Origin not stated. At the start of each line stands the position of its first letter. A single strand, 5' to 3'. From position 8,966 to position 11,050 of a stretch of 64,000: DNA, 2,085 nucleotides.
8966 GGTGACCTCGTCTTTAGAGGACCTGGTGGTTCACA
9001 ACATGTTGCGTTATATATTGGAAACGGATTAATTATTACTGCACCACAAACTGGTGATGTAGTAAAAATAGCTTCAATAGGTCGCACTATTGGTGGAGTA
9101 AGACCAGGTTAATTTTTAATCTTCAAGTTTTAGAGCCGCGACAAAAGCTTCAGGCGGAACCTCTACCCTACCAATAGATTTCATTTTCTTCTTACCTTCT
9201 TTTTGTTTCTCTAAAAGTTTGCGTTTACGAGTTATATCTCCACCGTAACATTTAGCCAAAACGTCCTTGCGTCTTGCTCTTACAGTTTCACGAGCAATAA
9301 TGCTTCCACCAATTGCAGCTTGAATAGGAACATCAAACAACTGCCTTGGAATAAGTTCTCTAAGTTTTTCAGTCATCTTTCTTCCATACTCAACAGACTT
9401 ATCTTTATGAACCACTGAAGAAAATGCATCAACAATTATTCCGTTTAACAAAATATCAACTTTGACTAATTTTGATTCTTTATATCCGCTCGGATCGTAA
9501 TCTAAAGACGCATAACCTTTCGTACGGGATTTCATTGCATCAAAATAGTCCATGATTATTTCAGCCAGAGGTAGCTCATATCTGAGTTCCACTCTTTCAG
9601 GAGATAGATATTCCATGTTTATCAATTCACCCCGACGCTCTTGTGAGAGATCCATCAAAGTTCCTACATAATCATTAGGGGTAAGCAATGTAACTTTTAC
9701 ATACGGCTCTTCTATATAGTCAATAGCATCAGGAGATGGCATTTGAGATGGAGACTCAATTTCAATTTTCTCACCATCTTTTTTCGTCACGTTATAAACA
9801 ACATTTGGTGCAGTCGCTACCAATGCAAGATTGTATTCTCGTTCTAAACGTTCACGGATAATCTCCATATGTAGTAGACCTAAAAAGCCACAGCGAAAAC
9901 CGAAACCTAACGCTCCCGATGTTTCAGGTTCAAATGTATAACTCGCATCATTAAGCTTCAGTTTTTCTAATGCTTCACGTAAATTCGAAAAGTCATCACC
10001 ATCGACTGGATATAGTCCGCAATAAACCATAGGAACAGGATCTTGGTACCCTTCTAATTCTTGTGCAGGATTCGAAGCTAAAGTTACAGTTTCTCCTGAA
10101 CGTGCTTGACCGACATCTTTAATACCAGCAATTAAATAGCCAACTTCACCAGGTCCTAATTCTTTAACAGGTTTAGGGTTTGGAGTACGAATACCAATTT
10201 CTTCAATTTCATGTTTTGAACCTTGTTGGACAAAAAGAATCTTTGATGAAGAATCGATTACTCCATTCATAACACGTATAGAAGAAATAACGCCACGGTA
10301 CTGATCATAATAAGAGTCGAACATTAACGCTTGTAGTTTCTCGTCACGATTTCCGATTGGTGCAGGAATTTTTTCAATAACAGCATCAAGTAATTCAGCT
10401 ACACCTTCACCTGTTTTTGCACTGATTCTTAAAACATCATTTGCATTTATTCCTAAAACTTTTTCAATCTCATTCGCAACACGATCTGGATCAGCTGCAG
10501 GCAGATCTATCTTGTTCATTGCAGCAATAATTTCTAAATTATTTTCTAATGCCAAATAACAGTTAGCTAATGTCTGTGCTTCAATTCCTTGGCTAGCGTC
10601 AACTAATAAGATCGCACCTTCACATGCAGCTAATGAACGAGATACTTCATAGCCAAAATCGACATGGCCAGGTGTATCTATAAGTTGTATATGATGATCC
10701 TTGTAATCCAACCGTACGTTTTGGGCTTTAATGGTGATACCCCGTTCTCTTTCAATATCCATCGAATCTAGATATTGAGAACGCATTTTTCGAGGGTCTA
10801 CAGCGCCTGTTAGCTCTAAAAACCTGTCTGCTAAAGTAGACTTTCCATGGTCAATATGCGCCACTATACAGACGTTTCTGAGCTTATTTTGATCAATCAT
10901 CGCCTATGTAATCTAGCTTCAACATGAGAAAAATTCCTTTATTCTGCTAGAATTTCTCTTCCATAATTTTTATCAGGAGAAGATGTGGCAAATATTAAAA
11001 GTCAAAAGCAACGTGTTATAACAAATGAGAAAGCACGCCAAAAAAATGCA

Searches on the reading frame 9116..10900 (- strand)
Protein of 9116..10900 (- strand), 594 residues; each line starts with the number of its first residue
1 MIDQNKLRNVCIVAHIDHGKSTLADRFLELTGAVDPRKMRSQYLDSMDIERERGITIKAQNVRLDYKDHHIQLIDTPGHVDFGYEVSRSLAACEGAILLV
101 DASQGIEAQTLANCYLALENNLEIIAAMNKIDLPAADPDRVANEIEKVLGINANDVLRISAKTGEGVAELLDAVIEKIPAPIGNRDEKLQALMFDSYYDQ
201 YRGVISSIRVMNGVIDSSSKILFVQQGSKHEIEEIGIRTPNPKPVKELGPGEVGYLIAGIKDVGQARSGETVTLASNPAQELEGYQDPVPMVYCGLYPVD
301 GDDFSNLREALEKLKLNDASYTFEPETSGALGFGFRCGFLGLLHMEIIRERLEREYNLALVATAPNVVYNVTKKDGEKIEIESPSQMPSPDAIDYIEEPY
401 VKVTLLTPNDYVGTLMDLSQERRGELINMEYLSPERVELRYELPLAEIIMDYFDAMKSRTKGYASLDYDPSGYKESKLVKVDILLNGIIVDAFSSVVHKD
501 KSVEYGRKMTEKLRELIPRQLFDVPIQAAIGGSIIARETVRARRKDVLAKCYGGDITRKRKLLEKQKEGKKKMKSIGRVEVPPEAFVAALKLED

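Call 76: search_protein_families(library=pfam, proteins=[window:9116-10900:-], max_evalue=0.000001)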
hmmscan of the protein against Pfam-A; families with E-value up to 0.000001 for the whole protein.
window:9116-10900:- (594 aa): 5 families
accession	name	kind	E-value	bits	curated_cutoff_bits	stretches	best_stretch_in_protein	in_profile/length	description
PF00009.33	GTP_EFTU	-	2e-58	197.5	26.5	1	6-179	2-187/188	Elongation factor Tu GTP binding domain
PF06421.17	LepA_C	-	1.5e-46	157.4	29.7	1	485-591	1-107/107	GTP-binding protein LepA C-terminus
PF00679.30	EFG_C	-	7.6e-23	80.8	27.9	1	396-482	2-87/89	Elongation factor G C-terminus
PF03144.31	GTP_EFTU_D2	-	2.6e-08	34.6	30.3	1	203-273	1-73/73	Elongation factor Tu domain 2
PF01926.29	MMR_HSR1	-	8.8e-07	29.5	21.9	0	10-130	2-113/113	50S ribosome-binding GTPase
